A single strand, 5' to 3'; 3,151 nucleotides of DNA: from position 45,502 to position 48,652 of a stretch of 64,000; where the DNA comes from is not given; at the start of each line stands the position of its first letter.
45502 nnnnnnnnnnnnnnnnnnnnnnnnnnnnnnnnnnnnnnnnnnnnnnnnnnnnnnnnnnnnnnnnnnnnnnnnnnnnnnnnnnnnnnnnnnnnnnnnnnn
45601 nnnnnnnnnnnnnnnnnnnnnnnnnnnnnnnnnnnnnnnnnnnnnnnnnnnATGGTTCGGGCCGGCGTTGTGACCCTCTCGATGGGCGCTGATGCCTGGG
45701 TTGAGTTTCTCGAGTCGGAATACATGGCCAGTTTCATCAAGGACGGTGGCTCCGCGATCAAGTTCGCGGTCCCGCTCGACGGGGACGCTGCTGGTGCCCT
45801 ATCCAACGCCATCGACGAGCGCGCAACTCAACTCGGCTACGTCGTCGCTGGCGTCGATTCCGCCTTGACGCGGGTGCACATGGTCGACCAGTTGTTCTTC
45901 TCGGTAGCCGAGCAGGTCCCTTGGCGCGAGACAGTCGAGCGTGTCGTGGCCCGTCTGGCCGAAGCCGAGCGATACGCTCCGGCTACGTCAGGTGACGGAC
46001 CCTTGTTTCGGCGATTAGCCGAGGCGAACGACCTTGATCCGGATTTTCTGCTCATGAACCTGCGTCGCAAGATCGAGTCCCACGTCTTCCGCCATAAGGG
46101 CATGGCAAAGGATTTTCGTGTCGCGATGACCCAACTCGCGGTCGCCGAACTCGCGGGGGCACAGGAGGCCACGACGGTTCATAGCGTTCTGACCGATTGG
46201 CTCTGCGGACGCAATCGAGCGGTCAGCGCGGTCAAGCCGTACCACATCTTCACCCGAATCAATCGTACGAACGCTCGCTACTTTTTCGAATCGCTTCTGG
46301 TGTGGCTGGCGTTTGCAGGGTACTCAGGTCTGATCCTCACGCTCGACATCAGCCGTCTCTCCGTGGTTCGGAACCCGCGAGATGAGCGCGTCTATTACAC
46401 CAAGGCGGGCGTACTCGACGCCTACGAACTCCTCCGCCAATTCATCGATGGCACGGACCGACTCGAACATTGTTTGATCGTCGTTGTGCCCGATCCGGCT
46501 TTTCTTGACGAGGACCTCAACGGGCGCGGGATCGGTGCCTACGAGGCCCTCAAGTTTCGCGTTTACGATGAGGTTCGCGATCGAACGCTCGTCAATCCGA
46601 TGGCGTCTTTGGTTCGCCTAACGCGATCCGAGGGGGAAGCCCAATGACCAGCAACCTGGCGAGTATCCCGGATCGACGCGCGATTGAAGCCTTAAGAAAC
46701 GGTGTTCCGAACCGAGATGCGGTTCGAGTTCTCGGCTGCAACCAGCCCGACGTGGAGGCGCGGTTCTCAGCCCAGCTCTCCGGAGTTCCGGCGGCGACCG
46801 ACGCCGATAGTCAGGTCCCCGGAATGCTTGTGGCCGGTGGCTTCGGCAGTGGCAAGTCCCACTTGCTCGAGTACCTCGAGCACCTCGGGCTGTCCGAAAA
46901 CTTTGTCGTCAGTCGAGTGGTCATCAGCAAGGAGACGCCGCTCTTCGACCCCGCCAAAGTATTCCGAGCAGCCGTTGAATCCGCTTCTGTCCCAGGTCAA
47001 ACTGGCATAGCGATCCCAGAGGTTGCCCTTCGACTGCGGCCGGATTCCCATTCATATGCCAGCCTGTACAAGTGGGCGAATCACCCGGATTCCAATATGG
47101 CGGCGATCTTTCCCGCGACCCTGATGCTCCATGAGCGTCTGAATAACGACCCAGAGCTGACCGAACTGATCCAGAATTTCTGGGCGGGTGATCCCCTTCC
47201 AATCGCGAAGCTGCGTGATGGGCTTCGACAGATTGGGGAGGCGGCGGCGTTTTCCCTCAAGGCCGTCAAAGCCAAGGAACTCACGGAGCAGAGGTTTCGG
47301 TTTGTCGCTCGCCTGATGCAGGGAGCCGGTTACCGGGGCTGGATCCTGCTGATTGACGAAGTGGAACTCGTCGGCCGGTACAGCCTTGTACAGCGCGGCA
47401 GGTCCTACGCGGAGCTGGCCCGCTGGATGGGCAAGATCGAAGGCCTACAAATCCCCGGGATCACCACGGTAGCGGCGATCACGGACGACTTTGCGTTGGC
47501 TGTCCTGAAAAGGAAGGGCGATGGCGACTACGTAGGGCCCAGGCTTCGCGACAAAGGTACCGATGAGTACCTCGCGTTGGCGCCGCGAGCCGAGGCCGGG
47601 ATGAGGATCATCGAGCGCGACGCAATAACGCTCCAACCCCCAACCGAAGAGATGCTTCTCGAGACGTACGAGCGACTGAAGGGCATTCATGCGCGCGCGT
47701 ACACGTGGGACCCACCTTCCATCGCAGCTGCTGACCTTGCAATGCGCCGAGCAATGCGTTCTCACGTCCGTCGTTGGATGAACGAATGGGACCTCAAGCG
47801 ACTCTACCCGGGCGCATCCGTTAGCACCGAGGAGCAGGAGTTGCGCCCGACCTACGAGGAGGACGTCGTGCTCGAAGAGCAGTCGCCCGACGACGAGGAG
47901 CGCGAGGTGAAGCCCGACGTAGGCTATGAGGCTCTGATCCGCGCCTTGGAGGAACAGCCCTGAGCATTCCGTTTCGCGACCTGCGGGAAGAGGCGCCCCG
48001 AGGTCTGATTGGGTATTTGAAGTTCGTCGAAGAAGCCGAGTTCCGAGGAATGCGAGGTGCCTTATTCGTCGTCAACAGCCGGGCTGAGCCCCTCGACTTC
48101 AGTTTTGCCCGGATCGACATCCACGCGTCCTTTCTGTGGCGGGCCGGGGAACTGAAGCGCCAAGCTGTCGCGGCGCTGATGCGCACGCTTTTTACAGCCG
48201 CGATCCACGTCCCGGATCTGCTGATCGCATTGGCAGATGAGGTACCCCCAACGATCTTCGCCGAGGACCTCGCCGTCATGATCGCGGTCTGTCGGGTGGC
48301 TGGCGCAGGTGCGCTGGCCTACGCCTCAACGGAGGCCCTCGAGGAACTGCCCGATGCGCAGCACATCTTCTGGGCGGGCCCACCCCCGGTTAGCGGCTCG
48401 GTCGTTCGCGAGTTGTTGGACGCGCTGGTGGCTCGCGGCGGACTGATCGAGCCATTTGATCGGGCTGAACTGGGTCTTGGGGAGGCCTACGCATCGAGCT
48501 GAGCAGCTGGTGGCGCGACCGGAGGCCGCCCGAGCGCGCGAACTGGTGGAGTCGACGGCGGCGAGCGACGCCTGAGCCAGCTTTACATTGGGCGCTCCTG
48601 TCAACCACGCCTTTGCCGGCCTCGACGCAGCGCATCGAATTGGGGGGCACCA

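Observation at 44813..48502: BrxD-like P-loop ATPase embedded in a translationally coupled four-gene operon with no BREX core genes: candidate undescribed defence module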

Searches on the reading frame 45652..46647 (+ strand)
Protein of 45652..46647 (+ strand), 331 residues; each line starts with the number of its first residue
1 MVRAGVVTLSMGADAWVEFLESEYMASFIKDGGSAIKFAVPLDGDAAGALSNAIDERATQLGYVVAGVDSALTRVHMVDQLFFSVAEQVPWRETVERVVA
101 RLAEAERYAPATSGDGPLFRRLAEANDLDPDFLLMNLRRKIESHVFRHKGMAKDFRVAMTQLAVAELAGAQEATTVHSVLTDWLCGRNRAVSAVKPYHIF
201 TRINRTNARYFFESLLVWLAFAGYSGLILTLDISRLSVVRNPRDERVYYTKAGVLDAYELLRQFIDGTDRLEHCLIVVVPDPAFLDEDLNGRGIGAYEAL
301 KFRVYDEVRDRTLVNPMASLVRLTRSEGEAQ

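Call 3: search_protein_families(library=pfam, proteins=[window:45652-46647:+], max_evalue=0.01)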
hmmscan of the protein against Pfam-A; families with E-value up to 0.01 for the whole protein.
window:45652-46647:+ (331 aa): 1 family
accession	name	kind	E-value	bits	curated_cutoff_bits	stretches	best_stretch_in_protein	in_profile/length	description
PF10923.14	BrxC_BrxD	-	2.9e-12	46.7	22.2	1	134-325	148-333/414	BREX system ATP-binding protein BrxC/D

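Call 4: search_protein_families(library=padloc, proteins=[window:45652-46647:+], max_evalue=0.01)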
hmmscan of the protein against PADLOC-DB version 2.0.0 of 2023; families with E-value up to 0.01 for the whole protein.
window:45652-46647:+ (331 aa): 1 family
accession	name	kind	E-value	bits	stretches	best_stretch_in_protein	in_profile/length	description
PDLC02494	BrxD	-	4.7e-11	40.5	1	5-324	25-328/440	BrxD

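Call 5: search_protein_families(library=ncbifam, proteins=[window:45652-46647:+], max_evalue=0.01)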
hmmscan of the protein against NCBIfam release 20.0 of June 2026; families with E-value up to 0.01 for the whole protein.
window:45652-46647:+ (331 aa): 1 family
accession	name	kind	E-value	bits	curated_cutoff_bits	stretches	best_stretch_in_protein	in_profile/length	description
NF033438.1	BREX_BrxD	equivalog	1.8e-10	40.5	350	1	5-324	21-324/423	BREX system ATP-binding protein BrxD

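Call 84: search_protein_families(library=phrogs, proteins=[window:45670-46647:+], max_evalue=0.01)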
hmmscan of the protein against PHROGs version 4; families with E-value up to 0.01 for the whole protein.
window:45670-46647:+ (325 aa): 0 families

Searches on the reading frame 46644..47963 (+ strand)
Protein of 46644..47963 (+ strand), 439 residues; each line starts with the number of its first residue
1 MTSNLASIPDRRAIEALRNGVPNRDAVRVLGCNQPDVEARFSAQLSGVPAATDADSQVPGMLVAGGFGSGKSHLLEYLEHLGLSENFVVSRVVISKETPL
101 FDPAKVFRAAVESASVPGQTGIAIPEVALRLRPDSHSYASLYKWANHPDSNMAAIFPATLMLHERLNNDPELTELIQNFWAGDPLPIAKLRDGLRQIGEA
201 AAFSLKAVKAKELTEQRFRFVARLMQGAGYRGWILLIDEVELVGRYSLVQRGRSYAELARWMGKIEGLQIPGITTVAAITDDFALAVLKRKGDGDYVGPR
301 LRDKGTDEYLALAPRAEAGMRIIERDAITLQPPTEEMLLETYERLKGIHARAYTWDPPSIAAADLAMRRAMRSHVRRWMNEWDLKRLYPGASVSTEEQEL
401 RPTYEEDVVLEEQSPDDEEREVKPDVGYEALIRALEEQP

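Call 3: search_protein_families(library=pfam, proteins=[window:46644-47963:+], max_evalue=0.01)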
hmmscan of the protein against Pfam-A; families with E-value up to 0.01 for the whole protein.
window:46644-47963:+ (439 aa): 1 family
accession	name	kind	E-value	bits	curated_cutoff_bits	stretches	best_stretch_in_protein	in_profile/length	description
PF10923.14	BrxC_BrxD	-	2.1e-18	66.9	22.2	2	218-365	226-365/414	BREX system ATP-binding protein BrxC/D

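Call 4: search_protein_families(library=padloc, proteins=[window:46644-47963:+], max_evalue=0.01)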
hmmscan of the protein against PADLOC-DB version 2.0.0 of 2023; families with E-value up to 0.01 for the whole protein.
window:46644-47963:+ (439 aa): 5 families
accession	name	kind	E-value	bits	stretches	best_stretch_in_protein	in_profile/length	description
PDLC02494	BrxD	-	1.9e-14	51.7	2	8-116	7-111/440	BrxD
PDLC03959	SngB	-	8e-08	29.8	1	61-98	57-94/439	-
PDLC02489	BrxC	-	0.0019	14.4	1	56-86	67-97/1146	BrxC-PglY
PDLC02488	BrxC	-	0.0042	13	1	35-81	42-87/1240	BrxC-PglY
PDLC02479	BrxC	-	0.0069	12.6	1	57-81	56-80/1172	BrxC-PglY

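Call 5: search_protein_families(library=ncbifam, proteins=[window:46644-47963:+], max_evalue=0.01)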
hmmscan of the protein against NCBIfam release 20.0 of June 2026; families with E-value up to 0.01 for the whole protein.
window:46644-47963:+ (439 aa): 2 families
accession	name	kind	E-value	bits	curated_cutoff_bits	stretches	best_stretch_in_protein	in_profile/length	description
NF033438.1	BREX_BrxD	equivalog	7.7e-15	54.9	350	2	11-117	6-108/423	BREX system ATP-binding protein BrxD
NF033441.0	BREX_BrxC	hypoth_equivalog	0.0028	16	400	1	40-81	44-85/1173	BREX system P-loop protein BrxC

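Call 34: search_solved_structures(query=window:46644-47963:+, max_evalue=1)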
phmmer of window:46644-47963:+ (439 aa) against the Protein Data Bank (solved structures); distinct sequences matched with E-value up to 1: 0.

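Call 84: search_protein_families(library=phrogs, proteins=[window:46644-47963:+], max_evalue=0.01)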
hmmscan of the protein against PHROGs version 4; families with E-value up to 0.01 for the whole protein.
window:46644-47963:+ (439 aa): 0 families

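Call 85: list_cluster_members(proteins=[window:46644-47963:+, window:32303-33844:+, window:50686-51942:+, window:40466-43438:-, window:7775-8902:+, window:28202-29368:+])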
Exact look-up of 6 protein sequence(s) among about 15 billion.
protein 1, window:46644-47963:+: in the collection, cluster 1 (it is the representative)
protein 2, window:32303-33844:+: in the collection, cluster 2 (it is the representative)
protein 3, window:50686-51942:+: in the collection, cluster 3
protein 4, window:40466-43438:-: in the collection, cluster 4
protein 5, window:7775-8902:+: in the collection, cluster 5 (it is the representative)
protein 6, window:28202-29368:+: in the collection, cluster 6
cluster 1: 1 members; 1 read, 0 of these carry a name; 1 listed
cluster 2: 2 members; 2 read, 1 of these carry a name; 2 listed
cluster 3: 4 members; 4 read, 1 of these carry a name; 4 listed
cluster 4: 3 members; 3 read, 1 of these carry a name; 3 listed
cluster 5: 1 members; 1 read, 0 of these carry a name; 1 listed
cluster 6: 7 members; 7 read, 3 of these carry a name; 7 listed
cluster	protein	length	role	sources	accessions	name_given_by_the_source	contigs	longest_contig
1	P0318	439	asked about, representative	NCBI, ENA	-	-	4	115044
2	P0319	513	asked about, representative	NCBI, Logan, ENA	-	-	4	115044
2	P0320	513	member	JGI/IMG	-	type I restriction enzyme M protein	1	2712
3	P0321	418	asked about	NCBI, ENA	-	-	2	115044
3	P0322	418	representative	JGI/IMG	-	-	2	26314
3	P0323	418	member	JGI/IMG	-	hypothetical protein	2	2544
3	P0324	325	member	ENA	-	-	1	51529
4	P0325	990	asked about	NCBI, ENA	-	-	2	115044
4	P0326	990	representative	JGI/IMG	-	uncharacterized protein with ParB-like and HNH nuclease domain/predicted transport protein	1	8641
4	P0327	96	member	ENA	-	-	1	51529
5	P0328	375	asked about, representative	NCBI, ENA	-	-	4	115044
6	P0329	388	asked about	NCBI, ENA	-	-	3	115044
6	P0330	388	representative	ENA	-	-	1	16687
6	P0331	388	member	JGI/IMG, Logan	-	DNA-binding transcriptional MocR family regulator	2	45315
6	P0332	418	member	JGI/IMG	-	DNA-binding transcriptional MocR family regulator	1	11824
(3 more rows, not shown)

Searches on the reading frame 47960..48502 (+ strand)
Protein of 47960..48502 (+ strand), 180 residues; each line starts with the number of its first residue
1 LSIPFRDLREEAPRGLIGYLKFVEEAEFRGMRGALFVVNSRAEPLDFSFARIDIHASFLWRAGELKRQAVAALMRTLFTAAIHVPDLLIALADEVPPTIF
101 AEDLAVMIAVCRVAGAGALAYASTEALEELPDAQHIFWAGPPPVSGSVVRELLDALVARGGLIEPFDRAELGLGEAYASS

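Call 3: search_protein_families(library=pfam, proteins=[window:48017-48502:+], max_evalue=0.01)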
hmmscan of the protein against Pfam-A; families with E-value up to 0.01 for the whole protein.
window:48017-48502:+ (161 aa): 0 families

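Call 4: search_protein_families(library=padloc, proteins=[window:48017-48502:+], max_evalue=0.01)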
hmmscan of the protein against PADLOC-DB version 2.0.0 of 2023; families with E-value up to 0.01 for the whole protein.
window:48017-48502:+ (161 aa): 0 families

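Call 5: search_protein_families(library=ncbifam, proteins=[window:48017-48502:+], max_evalue=0.01)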
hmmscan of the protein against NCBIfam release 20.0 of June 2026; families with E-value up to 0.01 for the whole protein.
window:48017-48502:+ (161 aa): 0 families

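Call 27: find_homologous_proteins(query=window:48017-48502:+)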
Query window:48017-48502:+ (161 aa): 48 proteins with E <= 0.001 among 1070 candidates.
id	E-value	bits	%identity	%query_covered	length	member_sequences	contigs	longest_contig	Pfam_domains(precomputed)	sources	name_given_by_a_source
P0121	1.2e-81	290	91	93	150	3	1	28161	-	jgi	jgi:hypothetical protein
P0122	2.0e-74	267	84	93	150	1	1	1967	-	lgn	-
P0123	5.8e-68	246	71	100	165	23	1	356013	-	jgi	jgi:hypothetical protein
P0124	8.4e-67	242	70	100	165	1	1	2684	-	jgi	jgi:hypothetical protein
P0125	3.6e-66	240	70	100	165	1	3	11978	-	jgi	jgi:hypothetical protein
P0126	5.7e-66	239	69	100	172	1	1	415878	-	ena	-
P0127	1.9e-64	234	74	93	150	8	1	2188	-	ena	-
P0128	4.0e-63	230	73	93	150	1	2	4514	-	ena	-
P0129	3.7e-61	224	65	100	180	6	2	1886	-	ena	-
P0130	2.1e-60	221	66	100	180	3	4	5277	-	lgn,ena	-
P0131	4.7e-60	220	69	93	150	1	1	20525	-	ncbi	-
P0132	7.3e-59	216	69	89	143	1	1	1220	-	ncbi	-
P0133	1.4e-55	206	62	100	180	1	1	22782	-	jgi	jgi:hypothetical protein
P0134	2.1e-55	205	72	84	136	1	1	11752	-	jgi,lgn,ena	-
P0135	1.8e-54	202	71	84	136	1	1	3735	-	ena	-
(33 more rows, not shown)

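Call 40: predict_structure(alignment_id=A3)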
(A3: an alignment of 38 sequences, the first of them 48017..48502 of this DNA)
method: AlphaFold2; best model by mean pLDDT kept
length: 161 residues; sequences in the alignment: 38
mean_pLDDT: 86.2   pTM: 0.80
mean pLDDT of the five models: 86.2, 84.9, 84.6, 83.7, 82.9
residues with pLDDT >= 90: 50; 70-90: 104; 50-70: 7; < 50: 0
segments of 3 or more residues with pLDDT < 50: none
pLDDT, mean of each block of 10 residues (from residue 1): 85 90 89 80 84 91 89 89 85 80 85 83 91 92 88 83 54
secondary structure, 60 per line:
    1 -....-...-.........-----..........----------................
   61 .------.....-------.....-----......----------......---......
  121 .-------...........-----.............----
elements in order: E2-5 E11-19 E25-34 H45-61 E68-72 H80-84 E90-95 E106-111 E115-121 H129-139 H145-157

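Call 83: search_protein_families(library=padloc, proteins=[window:47960-48502:+], max_evalue=0.01)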
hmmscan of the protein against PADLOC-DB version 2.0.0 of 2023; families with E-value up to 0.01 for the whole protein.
window:47960-48502:+ (180 aa): 0 families

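Call 84: search_protein_families(library=phrogs, proteins=[window:47960-48502:+], max_evalue=0.01)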
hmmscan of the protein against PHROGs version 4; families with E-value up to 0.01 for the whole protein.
window:47960-48502:+ (180 aa): 0 families
